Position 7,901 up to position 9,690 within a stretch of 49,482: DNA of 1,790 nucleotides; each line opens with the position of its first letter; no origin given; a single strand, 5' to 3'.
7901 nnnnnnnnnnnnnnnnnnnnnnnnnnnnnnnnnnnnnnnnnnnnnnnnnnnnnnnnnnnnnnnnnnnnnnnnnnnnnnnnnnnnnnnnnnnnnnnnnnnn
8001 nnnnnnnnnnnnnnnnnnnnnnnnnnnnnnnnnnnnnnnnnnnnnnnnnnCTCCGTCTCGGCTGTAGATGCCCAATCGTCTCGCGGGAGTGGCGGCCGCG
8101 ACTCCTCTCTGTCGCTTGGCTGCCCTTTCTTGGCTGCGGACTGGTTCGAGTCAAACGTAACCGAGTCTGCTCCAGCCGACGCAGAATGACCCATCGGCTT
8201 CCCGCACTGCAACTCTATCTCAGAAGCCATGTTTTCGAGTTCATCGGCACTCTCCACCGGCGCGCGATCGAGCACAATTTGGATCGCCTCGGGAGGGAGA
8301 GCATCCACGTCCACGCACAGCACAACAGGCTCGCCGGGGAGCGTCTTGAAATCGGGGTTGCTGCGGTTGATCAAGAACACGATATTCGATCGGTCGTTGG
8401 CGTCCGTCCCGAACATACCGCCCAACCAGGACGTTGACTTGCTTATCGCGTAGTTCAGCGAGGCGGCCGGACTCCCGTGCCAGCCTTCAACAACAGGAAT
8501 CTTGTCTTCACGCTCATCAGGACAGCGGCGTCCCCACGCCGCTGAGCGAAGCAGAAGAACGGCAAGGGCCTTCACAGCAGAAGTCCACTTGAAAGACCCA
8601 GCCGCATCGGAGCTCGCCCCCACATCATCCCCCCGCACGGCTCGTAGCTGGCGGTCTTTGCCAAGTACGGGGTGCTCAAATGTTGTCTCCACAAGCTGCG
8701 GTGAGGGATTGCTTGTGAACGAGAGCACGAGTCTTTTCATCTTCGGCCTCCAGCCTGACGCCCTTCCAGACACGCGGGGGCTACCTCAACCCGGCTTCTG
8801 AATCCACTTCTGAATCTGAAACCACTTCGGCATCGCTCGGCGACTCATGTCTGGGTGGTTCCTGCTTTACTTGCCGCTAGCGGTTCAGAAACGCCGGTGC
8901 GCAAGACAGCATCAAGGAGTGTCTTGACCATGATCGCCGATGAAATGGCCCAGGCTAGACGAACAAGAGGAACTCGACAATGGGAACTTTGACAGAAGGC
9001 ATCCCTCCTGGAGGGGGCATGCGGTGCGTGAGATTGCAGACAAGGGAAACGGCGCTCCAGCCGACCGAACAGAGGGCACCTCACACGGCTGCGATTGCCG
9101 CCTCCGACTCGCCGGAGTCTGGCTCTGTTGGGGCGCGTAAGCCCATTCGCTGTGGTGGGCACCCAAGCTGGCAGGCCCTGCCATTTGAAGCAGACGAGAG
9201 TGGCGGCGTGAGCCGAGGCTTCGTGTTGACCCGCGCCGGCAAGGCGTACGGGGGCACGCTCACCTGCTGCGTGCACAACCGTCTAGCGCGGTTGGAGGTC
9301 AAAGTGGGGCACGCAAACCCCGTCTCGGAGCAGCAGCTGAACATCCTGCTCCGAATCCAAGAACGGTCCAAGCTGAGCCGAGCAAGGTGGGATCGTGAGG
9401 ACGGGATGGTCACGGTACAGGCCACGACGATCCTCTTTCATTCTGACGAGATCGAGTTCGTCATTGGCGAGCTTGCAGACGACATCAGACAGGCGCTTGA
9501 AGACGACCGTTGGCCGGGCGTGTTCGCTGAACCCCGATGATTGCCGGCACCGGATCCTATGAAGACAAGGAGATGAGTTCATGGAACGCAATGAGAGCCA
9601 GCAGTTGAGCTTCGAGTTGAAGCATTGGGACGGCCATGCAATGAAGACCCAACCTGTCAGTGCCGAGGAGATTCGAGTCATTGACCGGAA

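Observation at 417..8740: Split STAND: an NTPase that ends at its winged helix, coupled to a separate 2204-aa helical giant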

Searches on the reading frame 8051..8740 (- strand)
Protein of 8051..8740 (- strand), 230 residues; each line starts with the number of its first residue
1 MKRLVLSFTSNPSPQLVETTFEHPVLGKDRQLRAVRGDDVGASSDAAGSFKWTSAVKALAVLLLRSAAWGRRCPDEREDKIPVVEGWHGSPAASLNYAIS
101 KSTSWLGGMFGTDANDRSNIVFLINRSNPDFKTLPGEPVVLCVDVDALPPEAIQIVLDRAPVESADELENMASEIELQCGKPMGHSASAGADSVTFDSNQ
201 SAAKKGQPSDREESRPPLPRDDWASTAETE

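Call 67: search_solved_structures(query=window:8051-8740:-, max_evalue=10)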
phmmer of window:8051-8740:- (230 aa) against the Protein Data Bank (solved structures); distinct sequences matched with E-value up to 10: 1.
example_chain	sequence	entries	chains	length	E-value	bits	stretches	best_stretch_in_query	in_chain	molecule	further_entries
4fbr_A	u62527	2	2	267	5.1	9.7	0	86-137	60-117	Myxobacterial hemagglutinin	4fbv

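Call 73: search_protein_families(library=phrogs, proteins=[window:8051-8740:-], max_evalue=0.1)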
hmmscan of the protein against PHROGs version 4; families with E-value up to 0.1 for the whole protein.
window:8051-8740:- (230 aa): 0 families

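Call 105: search_dna_similar(query=window:8150-8740:-, collection=plasmids, mode=protein, max_evalue=0.01, max_rows=10)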
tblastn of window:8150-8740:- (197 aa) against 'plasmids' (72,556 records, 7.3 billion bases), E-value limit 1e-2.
No match.

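Call 106: search_dna_similar(query=window:8150-8740:-, collection=phages, mode=protein, max_evalue=0.01, max_rows=10)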
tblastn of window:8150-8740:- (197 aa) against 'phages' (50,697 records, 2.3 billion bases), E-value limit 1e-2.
No match.

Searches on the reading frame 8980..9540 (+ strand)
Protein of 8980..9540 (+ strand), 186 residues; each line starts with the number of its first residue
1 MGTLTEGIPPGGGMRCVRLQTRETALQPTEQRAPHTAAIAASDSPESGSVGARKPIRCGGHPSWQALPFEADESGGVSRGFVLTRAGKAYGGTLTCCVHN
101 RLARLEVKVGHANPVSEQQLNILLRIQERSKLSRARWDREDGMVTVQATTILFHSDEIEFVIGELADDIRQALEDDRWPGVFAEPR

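Call 33: search_protein_families(library=pfam, proteins=[window:8980-9540:+], max_evalue=0.01)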
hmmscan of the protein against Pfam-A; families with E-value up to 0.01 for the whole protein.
window:8980-9540:+ (186 aa): 0 families

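Call 73: search_protein_families(library=phrogs, proteins=[window:8980-9540:+], max_evalue=0.1)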
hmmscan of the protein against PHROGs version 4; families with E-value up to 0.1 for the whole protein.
window:8980-9540:+ (186 aa): 0 families

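Call 100: search_protein_families(library=pfam, alignment_id=A7, max_evalue=10)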
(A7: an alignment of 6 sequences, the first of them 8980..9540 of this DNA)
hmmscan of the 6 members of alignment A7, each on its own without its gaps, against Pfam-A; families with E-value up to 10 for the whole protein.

A. member 1, window:8980-9540:+ (186 aa): 0 families

B. families by the number of members that match (of 6 scanned): 1 family
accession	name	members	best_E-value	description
PF10063.14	DUF2301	1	0.17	Uncharacterized integral membrane protein (DUF2301)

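Call 101: search_solved_structures(query=A7, max_evalue=10)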
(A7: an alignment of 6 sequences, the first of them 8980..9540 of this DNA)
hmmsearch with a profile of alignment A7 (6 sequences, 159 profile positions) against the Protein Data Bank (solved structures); distinct sequences matched with E-value up to 10: 1.
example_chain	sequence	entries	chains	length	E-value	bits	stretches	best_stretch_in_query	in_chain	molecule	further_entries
9e5c_0t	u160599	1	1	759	0.35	13.7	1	65-144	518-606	MOP84A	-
